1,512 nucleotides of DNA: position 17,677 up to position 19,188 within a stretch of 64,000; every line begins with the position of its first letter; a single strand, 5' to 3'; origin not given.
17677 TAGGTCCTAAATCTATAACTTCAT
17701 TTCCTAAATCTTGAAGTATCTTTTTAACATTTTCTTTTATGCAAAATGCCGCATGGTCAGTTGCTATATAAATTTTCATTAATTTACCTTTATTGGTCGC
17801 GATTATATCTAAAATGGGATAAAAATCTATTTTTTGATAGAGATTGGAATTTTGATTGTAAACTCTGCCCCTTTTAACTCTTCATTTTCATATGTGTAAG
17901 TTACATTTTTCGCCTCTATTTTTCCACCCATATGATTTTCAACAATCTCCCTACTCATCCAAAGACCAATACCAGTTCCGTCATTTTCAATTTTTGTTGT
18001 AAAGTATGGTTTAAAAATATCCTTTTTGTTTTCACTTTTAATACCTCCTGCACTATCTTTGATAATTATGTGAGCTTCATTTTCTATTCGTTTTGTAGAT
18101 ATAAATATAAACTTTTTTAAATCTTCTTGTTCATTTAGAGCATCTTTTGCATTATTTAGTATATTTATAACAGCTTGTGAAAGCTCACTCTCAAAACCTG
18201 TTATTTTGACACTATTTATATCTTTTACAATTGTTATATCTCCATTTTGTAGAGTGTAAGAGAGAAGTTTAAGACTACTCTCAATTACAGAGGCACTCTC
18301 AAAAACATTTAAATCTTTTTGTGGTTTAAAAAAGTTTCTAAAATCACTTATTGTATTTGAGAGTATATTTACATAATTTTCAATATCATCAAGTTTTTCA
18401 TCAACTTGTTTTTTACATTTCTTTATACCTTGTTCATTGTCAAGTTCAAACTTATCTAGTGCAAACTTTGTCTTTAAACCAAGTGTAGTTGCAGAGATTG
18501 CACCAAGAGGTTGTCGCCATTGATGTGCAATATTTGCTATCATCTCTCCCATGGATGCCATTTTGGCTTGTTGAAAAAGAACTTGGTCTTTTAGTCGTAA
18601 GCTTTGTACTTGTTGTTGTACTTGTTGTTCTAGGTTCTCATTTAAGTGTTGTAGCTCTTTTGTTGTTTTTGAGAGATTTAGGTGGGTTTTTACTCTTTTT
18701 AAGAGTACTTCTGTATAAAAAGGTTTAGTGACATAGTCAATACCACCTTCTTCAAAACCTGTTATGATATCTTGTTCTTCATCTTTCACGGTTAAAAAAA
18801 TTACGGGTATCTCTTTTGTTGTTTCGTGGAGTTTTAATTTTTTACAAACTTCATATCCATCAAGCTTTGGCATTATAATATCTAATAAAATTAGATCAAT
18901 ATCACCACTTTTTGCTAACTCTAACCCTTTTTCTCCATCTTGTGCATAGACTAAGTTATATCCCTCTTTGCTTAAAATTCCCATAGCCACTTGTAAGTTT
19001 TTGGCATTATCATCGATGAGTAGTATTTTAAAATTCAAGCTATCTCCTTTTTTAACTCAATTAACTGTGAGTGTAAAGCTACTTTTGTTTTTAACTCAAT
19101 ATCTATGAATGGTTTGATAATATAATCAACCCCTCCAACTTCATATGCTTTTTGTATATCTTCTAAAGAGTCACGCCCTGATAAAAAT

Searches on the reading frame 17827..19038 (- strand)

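Call 89: search_protein_families(library=pfam, proteins=[window:17827-19038:-], max_evalue=0.00001)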
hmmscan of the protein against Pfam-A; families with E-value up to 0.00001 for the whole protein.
window:17827-19038:- (403 aa): 3 families
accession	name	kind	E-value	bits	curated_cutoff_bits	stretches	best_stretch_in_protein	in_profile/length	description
PF00072.30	Response_reg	-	7.4e-27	94.2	30.2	1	5-117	1-111/111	Response regulator receiver domain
PF02518.31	HATPase_c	-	1.5e-16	61.3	26.4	1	283-399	3-109/111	Histidine kinase-, DNA gyrase B-, and HSP90-like ATPase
PF14501.12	HATPase_c_5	-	9.7e-07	29.1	22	1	285-377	5-89/102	GHKL domain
